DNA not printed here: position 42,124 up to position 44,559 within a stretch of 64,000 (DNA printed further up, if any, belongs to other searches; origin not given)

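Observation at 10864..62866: Four cobalamin-dependent radical SAM enzymes embedded in one nonulosonic-acid glycan island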

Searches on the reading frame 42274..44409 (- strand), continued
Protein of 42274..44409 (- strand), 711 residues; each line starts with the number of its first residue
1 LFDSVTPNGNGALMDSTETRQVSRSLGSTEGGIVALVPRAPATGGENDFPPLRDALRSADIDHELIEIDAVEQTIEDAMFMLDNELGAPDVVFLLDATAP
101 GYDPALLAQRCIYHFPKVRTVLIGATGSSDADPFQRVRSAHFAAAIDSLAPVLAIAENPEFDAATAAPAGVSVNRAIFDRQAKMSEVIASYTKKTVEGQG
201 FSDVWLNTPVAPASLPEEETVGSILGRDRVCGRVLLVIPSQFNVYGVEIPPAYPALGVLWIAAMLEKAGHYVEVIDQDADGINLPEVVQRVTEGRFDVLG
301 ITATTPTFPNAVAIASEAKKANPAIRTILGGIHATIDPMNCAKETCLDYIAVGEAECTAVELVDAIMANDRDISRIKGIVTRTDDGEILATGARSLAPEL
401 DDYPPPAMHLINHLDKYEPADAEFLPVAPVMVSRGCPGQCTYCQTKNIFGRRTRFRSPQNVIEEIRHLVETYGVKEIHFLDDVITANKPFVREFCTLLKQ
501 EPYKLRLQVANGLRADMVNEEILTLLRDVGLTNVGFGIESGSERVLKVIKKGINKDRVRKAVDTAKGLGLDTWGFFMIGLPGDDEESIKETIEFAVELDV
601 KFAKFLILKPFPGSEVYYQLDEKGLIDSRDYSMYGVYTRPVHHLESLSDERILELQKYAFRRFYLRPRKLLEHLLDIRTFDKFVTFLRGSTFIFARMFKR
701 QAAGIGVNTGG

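Call 65: predict_structure(alignment_id=A2)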
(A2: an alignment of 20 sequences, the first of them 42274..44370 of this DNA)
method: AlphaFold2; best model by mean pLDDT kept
length: 698 residues; sequences in the alignment: 20
mean_pLDDT: 79.2   pTM: 0.78
mean pLDDT of the five models: 79.2, 75.7, 75.1, 74.1, 73.9
residues with pLDDT >= 90: 234; 70-90: 300; 50-70: 100; < 50: 64
segments of 3 or more residues with pLDDT < 50: 1-18, 30-34, 115-117, 424-437, 619-628, 687-698
pLDDT, mean of each block of 10 residues (from residue 1): 27 42 76 57 74 85 83 78 87 88 84 64 89 84 77 82 83 72 67 71 92 96 88 72 92 98 92 95 93 84 96 84 78 90 92 92 89 83 87 89 81 88 46 46 93 94 86 89 96 87 88 94 86 71 91 93 78 91 91 64 64 51 45 74 87 86 75 67 54 27
secondary structure, 60 per line:
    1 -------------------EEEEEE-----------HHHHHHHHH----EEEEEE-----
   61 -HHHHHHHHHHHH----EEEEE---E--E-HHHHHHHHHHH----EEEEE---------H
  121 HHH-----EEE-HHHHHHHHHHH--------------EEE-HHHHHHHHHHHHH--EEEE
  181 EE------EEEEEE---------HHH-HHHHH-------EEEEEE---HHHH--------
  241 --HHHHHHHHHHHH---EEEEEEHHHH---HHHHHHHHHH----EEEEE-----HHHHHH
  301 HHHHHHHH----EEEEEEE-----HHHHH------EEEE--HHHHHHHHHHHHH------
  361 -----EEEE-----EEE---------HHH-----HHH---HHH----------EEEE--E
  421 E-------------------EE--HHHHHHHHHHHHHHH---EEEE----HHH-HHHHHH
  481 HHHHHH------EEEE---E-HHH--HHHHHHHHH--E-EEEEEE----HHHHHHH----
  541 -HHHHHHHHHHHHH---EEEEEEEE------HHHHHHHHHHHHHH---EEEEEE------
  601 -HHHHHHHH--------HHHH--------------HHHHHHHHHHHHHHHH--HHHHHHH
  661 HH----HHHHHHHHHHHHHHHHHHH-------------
elements in order (helices of 4 or more, strands of 3 or more residues): E20-25 H37-45 E50-55 H62-73 E78-82 H91-101 E106-110 H120-123 E129-131 H133-143 E158-160 H162-174 E177-182 E189-194 H208-212 E220-225 H229-232 H243-254 E258-263 H264-267 H271-280 E285-289 H295-308 E313-319 H325-329 E336-339 H342-354 E366-369 E375-377 E414-417 H445-459 E463-466 H475-486 E493-496 H507-515 E520-525 H530-536 H542-554 E558-565 H572-585 E589-594 H602-609 H618-621 H636-651 H654-662 H667-685

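Call 69: fold_search(model_id=the predicted structure, library=pdb)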
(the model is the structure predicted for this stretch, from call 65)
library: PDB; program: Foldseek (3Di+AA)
matches with E <= 10: 1903; with E <= 0.001: 88
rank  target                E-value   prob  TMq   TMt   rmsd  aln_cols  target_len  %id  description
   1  9ccb                  5.1e-21  1.00  0.45  0.72   7.9       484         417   23  X-ray crystal structure of methyl-coenzyme M reductase glutamine methylase (MgmA) from Methanothermobacter marburgensis  (released 2025-01-01)
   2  6fd2_A                6.8e-21  1.00  0.52  0.77   6.0       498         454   20  Radical SAM 1,2-diol dehydratase AprD4 in complex with its substrate paromamine (released 2018-01-17)
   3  6fd2_B                4.5e-20  1.00  0.49  0.74   6.8       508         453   20  Radical SAM 1,2-diol dehydratase AprD4 in complex with its substrate paromamine (released 2018-01-17)
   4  6wte_A                7.5e-20  1.00  0.46  0.55   6.5       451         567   20  Structure of radical S-adenosylmethionine methyltransferase, TsrM, from Kitasatospora setae with cobalamin and [4Fe-4S (released 2020-12-23)
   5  6wtf_A                2.9e-19  1.00  0.47  0.59   4.0       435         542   22  Structure of radical S-adenosylmethionine methyltransferase, TsrM, from Kitasatospora setae with tryptophan substrate  (released 2020-12-23)
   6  6wtf_B                3.2e-19  1.00  0.46  0.59   4.2       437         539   21  Structure of radical S-adenosylmethionine methyltransferase, TsrM, from Kitasatospora setae with tryptophan substrate  (released 2020-12-23)
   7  6wte_B                4.0e-19  1.00  0.46  0.60   4.3       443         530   20  Structure of radical S-adenosylmethionine methyltransferase, TsrM, from Kitasatospora setae with cobalamin and [4Fe-4S (released 2020-12-23)
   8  5ul4                  3.6e-18  1.00  0.44  0.42  12.6       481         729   18  Structure of Cobalamin-dependent S-adenosylmethionine radical enzyme OxsB with aqua-cobalamin and S-adenosylmethionine b (released 2017-04-19)
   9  5ul3                  4.0e-18  1.00  0.44  0.42  18.0       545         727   16  Structure of Cobalamin-dependent S-adenosylmethionine radical enzyme OxsB with aqua-cobalamin bound (released 2017-04-19)
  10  9n1d                  7.0e-18  1.00  0.42  0.47  10.8       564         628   16  Crystal structure of CysS from Corallococcus sp. CA054B with 5'-deoxyadenosine and methionine bound (released 2026-01-28)
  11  5ul2                  1.8e-17  1.00  0.43  0.42  15.8       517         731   17  Structure of Apo, SeMet-labeled Cobalamin-dependent S-adenosylmethionine radical enzyme OxsB (released 2017-04-19)
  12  9n1b                  5.5e-17  1.00  0.44  0.49  11.2       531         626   17  Crystal structure of CysS from Corallococcus sp. CA054B with 5'-deoxyadenosine, methionine, and pantetheinylated 3-metho (released 2026-01-28)
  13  9n1c                  6.2e-17  1.00  0.41  0.45  11.8       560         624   17  Crystal structure of CysS from Corallococcus sp. CA054B with 5'-deoxyadenosine, methionine, and pantetheinylated 3-ethox (released 2026-01-28)
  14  7kdx_A                2.4e-15  1.00  0.49  0.52   7.6       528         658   16  Crystal structure of Streptomyces tokunonesis TokK with hydroxycobalamin, 5'-deoxyadenosine, and methionine (released 2022-01-12)
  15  7kdx_B                2.6e-15  1.00  0.49  0.52   7.7       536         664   15  Crystal structure of Streptomyces tokunonesis TokK with hydroxycobalamin, 5'-deoxyadenosine, and methionine (released 2022-01-12)
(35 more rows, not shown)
